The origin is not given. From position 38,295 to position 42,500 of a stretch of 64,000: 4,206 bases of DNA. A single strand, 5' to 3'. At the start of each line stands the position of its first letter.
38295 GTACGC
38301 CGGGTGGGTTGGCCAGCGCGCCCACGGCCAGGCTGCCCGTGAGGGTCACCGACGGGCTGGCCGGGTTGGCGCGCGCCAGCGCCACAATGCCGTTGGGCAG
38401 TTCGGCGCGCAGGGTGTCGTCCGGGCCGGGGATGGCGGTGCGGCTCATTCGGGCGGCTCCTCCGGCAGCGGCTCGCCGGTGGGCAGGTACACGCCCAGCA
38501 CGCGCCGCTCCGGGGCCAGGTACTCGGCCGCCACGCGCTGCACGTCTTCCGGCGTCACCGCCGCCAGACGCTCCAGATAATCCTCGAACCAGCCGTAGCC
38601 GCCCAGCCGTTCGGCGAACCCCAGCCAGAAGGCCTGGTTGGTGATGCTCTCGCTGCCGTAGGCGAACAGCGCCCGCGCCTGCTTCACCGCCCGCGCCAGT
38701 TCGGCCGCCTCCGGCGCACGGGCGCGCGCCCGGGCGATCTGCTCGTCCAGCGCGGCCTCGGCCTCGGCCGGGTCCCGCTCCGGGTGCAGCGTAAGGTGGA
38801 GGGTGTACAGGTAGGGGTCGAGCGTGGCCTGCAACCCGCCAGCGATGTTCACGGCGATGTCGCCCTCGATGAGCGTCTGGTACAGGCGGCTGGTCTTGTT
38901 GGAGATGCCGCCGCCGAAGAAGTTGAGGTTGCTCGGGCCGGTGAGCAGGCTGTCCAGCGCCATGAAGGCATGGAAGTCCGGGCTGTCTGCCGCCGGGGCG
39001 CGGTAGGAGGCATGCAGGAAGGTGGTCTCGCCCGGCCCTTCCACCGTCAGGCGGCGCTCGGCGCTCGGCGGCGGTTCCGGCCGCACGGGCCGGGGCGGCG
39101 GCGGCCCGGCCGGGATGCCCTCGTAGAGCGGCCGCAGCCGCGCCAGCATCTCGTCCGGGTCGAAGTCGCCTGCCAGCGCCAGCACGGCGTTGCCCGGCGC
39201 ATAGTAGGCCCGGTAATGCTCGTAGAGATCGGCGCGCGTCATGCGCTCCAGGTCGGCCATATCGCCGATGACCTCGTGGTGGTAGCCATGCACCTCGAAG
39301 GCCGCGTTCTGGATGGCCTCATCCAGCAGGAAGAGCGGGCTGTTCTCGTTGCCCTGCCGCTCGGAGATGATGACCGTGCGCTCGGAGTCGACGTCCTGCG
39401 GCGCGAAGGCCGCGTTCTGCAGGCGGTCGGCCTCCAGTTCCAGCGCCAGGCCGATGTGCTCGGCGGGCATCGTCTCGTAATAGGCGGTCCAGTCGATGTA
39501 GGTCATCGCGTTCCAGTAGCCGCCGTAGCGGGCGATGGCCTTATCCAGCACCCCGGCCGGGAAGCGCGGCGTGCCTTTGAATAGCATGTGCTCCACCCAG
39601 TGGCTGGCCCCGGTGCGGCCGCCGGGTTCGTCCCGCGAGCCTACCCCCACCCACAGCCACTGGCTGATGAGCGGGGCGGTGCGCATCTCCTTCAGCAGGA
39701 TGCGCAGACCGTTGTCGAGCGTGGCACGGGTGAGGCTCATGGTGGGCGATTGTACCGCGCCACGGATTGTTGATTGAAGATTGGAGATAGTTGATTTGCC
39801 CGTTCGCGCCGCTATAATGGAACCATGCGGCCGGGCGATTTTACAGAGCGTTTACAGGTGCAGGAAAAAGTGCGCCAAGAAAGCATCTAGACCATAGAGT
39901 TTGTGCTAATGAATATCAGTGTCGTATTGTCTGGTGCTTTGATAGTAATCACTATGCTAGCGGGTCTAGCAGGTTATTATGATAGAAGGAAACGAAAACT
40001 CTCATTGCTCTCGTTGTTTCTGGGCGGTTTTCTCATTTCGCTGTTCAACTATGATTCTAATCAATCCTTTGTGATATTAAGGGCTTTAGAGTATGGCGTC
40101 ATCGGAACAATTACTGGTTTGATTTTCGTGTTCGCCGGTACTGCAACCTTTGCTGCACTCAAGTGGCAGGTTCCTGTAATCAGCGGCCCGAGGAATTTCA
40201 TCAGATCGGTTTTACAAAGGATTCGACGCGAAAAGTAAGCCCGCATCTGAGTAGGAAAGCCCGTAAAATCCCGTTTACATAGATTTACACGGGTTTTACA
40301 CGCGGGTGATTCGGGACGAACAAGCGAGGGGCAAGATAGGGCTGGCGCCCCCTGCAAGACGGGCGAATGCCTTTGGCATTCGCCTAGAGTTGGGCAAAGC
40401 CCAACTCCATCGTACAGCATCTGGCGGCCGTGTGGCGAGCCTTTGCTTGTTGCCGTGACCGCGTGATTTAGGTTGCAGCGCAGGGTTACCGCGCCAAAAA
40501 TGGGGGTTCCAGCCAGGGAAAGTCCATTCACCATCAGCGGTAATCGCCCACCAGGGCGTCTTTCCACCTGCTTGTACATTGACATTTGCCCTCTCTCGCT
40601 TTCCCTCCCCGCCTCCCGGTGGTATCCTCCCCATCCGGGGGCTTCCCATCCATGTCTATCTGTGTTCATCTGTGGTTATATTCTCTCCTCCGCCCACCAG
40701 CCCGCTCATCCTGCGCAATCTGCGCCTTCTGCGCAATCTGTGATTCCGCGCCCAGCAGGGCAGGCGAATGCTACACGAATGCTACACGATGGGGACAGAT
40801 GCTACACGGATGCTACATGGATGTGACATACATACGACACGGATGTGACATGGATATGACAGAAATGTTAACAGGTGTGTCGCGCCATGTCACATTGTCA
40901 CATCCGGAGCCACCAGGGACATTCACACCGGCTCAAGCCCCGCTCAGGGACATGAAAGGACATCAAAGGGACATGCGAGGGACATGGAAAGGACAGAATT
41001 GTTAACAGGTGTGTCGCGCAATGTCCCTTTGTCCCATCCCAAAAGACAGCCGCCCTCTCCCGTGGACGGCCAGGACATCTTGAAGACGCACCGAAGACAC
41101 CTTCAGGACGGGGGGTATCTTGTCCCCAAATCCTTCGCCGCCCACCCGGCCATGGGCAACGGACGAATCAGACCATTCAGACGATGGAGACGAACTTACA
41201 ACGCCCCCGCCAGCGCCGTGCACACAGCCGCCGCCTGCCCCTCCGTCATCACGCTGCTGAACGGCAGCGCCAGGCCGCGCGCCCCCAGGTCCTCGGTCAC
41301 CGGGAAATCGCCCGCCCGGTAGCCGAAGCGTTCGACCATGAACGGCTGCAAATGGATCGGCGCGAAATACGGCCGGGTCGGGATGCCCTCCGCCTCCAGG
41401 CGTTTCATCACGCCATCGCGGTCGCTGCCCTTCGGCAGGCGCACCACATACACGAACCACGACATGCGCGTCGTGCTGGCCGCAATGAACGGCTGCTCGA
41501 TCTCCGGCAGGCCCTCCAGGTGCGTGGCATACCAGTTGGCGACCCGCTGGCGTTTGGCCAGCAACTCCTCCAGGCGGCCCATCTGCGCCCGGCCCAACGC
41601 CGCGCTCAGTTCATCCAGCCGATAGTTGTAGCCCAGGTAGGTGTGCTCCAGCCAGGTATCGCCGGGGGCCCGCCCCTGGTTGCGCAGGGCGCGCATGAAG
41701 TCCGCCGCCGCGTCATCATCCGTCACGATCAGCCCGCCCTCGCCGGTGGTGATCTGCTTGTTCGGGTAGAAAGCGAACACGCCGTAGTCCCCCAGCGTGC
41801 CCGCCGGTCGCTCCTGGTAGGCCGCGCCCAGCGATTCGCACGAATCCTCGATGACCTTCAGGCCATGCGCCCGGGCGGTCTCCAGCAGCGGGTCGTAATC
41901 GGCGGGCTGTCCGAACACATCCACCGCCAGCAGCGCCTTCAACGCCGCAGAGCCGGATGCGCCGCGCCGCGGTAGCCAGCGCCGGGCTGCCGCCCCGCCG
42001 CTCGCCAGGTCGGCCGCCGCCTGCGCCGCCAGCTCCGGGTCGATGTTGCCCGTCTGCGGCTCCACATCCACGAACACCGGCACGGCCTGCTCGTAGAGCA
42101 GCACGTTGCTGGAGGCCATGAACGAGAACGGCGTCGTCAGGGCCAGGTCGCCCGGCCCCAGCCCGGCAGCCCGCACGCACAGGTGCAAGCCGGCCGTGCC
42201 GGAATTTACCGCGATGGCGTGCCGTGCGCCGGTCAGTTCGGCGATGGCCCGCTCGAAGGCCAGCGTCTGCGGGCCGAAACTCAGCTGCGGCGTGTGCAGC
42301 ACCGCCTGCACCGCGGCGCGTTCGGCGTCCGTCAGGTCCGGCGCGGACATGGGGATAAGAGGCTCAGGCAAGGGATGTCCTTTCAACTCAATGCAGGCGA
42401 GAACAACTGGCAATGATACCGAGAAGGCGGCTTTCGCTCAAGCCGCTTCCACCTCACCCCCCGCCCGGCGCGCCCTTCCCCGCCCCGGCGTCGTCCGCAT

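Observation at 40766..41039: Two tandem bulged hairpins with an identical 20-nt loop core and fully compensated stem differences, each preceded by ~11-nt phased word arrays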

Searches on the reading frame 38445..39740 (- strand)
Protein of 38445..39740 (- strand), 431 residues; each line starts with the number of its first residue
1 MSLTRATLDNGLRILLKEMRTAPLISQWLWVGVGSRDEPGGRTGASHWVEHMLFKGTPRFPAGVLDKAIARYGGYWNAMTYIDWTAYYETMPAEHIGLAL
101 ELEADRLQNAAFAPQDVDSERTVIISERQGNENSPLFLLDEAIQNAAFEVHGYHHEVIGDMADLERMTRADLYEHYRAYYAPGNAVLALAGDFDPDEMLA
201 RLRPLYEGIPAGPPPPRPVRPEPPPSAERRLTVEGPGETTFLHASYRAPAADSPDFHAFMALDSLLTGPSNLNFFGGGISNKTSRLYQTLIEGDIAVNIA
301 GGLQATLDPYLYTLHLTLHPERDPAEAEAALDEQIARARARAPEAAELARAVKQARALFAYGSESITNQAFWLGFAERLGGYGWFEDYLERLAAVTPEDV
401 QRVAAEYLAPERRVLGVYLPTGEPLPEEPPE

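Call 20: search_protein_families(library=pfam, proteins=[window:38445-39740:-], max_evalue=0.01)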
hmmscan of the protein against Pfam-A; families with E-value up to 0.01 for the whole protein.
window:38445-39740:- (431 aa): 2 families
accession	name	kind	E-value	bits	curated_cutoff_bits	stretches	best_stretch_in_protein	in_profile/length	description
PF05193.26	Peptidase_M16_C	-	6.6e-26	91.7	23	1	167-354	2-180/181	Peptidase M16 inactive domain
PF00675.25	Peptidase_M16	-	2.7e-24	86.2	22.3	1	14-158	2-146/149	Insulinase (Peptidase family M16)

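Call 61: find_encoding_contigs(protein=window:38445-39740:-, flank=6000, max_places=6)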
Protein window:38445-39740:- (431 aa): no gene with exactly this product is on record in the collection.

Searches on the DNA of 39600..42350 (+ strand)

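Call 21: search_rna_families(source=window, start=39600, end=41400, threshold=evalue, max_evalue=10)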
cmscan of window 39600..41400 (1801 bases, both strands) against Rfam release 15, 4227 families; matches with E-value up to 10: 1.
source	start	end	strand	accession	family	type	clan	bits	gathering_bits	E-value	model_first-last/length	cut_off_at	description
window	40955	41040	-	RF03824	MIR5285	Gene; miRNA;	-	16.3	88.5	5.7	1-63/63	no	MIR5285 microRNA precursor family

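Call 33: search_dna_similar(query=window:39750-41196:+, collection=plasmids, mode=distant, max_evalue=0.01)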
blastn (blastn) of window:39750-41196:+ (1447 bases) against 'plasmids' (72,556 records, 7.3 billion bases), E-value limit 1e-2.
No match.

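Call 34: search_dna_similar(query=window:39750-41196:+, collection=phages, mode=distant, max_evalue=0.01)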
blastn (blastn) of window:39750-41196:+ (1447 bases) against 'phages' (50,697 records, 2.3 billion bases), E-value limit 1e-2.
Records with a match: 7; places in all: 7; records where one place covers at least 80% of the query: 0.
Best place of each record, by identity: 80-90% 7.
By first word of the organism name: Mycobacterium 7.
By host as written in the record: Mycobacterium smegmatis mc#155 4; Mycolicibacterium smegmatis MC2 155 2; Mycobacterium smegmatis mc2 155 1.
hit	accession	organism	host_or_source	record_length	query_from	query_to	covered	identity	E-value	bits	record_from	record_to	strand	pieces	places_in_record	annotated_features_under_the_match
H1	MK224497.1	Mycobacterium phage Henu3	Mycolicibacterium smegmatis MC2 155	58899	1197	1241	3%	87.0%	2e-4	54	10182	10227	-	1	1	hypothetical protein | DNA primase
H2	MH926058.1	Mycobacterium phage Reptar3000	Mycobacterium smegmatis mc2 155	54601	1197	1241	3%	87.0%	2e-4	54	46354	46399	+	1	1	71: DNA primase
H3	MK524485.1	Mycobacterium phage MissDaisy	Mycobacterium smegmatis mc#155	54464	1197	1241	3%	87.0%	2e-4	54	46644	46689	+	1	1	71: DNA primase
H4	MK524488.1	Mycobacterium phage Patt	Mycobacterium smegmatis mc#155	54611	1197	1241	3%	87.0%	2e-4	54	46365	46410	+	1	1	70: DNA primase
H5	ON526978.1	Mycobacterium phage Ruthiejr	Mycobacterium smegmatis mc#155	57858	1197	1241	3%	87.0%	2e-4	54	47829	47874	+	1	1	75: DNA primase/polymerase/helicase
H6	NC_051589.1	Mycobacterium phage Henu3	Mycolicibacterium smegmatis MC2 155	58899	1197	1241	3%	87.0%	2e-4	54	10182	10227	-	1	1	hypothetical protein | DNA polymerase/primase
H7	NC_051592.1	Mycobacterium phage Patt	Mycobacterium smegmatis mc#155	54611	1197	1241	3%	87.0%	2e-4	54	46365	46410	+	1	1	70: DNA polymerase/primase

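Call 35: get_annotated_region(hit=H4, flank=400)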
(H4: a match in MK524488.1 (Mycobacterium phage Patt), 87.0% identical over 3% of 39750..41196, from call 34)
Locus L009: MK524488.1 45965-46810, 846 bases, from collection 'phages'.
description: Mycobacterium phage Patt, complete genome.
organism: Mycobacterium phage Patt (NCBI taxid 2530139)
taxonomy: Viruses; Duplodnaviria; Heunggongvirae; Uroviricota; Caudoviricetes; Weiservirinae; Fionnbharthvirus; Fionnbharthvirus patt
host: Mycobacterium smegmatis mc#155; source: soil; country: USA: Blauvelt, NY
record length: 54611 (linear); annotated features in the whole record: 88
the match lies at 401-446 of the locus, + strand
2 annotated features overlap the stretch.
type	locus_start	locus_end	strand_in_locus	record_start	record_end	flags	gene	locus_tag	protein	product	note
CDS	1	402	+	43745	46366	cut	70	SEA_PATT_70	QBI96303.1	DNA primase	-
CDS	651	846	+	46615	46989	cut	71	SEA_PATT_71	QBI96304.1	hypothetical protein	-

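Call 44: search_rna_families(source=L010, start=7100, end=7500, threshold=evalue, max_evalue=10)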
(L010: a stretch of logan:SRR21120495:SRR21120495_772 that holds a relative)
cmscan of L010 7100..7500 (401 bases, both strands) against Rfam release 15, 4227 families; matches with E-value up to 10: 3.
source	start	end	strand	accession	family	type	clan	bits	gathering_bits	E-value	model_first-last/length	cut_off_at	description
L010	7205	7245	+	RF02712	EBER2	Gene; sRNA;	-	13.6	200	0.86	1-173/173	no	Epstein-Barr virus EBER2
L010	7236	7258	+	RF03156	L31-Firmicutes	Cis-reg; leader;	CL00118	11.6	33.3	9.2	1-32/32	no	L31-Firmicutes ribosomal protein leader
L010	7476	7500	+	RF01747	msiK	Cis-reg;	-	11.1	33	7.3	1-26/60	3'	msiK RNA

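Call 77: build_rna_model(alignment_id=A2, structure=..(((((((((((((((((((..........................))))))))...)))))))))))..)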
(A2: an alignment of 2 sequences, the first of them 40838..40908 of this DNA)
Model R1 built from alignment A2 (2 sequences, 71 columns); structure: as given.
model positions 71; base pairs 19; branch points 0; effective number of sequences 1.55; information 0.794 bits per position. Calibrated on 0.2 Mb of random sequence (short: E-values are rough).
structure used (alignment columns):
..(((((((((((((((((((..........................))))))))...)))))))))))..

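Call 78: search_with_rna_model(model_id=R1, source=window, filters=off, max_evalue=10)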
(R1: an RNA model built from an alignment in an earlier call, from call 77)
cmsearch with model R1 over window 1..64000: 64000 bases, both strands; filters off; matches with E-value up to 10: 24.
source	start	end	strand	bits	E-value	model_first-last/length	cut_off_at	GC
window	40838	40908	-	101.6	6.1e-21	1-71/71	no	0.48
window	40972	41042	-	97.5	5.2e-20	1-71/71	no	0.51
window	40838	40908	+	21.4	0.012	1-71/71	no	0.48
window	40963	41031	+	18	0.076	1-71/71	no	0.49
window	54522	54550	+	14.8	0.4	1-71/71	no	0.72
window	27621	27657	+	14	0.62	1-71/71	no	0.65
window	21849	21911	+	13.1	1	1-71/71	no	0.6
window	54871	54918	-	12.4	1.4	1-71/71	no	0.62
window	43771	43808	+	11.5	2.3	1-71/71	no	0.84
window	51316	51363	-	11.4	2.4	1-71/71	no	0.81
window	51013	51054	+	11.4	2.4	1-71/71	no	0.76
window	40805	40834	-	11.3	2.6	1-71/71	no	0.43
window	7772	7812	+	10.6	3.7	1-71/71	no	0.66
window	45279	45320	-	10.6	3.7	1-71/71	no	0.62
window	40321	40358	-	10.4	4.1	1-71/71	no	0.68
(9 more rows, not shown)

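Call 79: search_with_rna_model(model_id=R1, sources=[L005, L006, L007, L008, L010, L011], filters=off, max_evalue=10)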
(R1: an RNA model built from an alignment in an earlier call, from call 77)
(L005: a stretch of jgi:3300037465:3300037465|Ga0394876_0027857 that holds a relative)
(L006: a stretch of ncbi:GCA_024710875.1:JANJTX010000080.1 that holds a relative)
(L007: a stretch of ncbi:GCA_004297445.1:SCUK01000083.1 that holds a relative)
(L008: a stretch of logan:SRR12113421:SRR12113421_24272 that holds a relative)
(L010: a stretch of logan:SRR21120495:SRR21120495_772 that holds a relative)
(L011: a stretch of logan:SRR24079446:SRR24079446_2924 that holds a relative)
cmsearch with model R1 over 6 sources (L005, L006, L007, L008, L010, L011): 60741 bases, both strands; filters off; matches with E-value up to 10: 12.
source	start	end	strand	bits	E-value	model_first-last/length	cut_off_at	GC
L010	1635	1668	-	12.9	1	1-71/71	no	0.68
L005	10622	10683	-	12.8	1.1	1-71/71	no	0.68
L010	6933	6990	+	12.1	1.6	1-71/71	no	0.69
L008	828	865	-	11.5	2.2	1-71/71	no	0.84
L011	2657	2710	+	10.7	3.2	1-71/71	no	0.7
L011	7568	7609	+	10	4.7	1-71/71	no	0.76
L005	3204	3245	+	9.8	5.1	1-71/71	no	0.62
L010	4195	4257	+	9.7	5.6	1-71/71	no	0.67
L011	10208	10246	-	8.9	8.5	1-71/71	no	0.82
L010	9018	9085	+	8.7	9.3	1-71/71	no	0.62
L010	10534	10562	-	8.6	9.7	1-71/71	no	0.55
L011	2780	2851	+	8.6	9.8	1-71/71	no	0.74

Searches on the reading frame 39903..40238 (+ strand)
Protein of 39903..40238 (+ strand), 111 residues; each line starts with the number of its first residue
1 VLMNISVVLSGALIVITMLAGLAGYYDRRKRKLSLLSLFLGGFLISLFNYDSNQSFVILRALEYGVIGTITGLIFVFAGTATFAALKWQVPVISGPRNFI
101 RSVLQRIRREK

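Call 20: search_protein_families(library=pfam, proteins=[window:39903-40238:+], max_evalue=0.01)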
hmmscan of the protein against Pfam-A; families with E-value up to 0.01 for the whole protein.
window:39903-40238:+ (111 aa): 0 families

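Call 43: find_homologous_proteins(query=window:39909-40238:+, max_evalue=0.001)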
Query window:39909-40238:+ (109 aa): 1 proteins with E <= 0.001 among 48 candidates.
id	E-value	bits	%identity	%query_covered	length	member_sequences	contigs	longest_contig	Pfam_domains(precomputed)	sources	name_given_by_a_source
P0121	4.1e-61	222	100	100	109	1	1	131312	-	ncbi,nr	ncbi:MAG: hypothetical protein HYZ26_01925 [Chloroflexi bacterium]|nr:hypothetical protein [Chlorofl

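Call 60: find_encoding_contigs(protein=P0121, flank=10000, max_places=6)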
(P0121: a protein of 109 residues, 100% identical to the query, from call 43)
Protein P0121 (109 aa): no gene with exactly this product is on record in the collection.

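Call 80: search_protein_families(library=phrogs, proteins=[window:39909-40238:+], max_evalue=1)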
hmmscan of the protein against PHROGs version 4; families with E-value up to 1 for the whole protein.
window:39909-40238:+ (109 aa): 2 families
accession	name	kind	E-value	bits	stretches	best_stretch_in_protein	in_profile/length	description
phrog_22774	-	unknown function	0.066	14.4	0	41-82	40-82/90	-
phrog_4096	-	unknown function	0.19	13.2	1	3-45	24-69/96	-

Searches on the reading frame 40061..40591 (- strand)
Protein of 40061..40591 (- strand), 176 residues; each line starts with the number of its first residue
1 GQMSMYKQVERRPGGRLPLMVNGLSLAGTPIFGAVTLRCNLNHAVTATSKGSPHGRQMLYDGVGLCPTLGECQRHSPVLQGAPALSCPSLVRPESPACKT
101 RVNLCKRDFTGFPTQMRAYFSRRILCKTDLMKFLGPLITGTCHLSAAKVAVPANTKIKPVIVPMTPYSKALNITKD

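Call 70: search_protein_representatives(protein=window:40061-40591:-)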
Query: 176 residues. Proteins with E-value up to 0.001 (for the whole library): 1; up to 1e-10: 0; up to 1e-30: 0. The best 1 are listed.
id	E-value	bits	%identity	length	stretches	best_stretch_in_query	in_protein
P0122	1.2e-09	54.6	34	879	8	16-53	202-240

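Call 80: search_protein_families(library=phrogs, proteins=[window:40061-40591:-], max_evalue=1)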
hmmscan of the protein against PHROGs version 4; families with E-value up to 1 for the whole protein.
window:40061-40591:- (176 aa): 0 families

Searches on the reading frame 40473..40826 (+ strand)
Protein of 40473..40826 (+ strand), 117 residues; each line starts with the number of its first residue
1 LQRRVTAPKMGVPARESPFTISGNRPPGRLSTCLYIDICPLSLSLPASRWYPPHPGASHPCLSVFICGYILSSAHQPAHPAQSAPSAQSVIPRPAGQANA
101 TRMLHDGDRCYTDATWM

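Call 20: search_protein_families(library=pfam, proteins=[window:40473-40826:+], max_evalue=0.01)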
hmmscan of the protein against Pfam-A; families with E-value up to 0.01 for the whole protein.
window:40473-40826:+ (117 aa): 0 families

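Call 80: search_protein_families(library=phrogs, proteins=[window:40473-40826:+], max_evalue=1)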
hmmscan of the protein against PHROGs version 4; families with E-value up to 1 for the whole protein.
window:40473-40826:+ (117 aa): 0 families
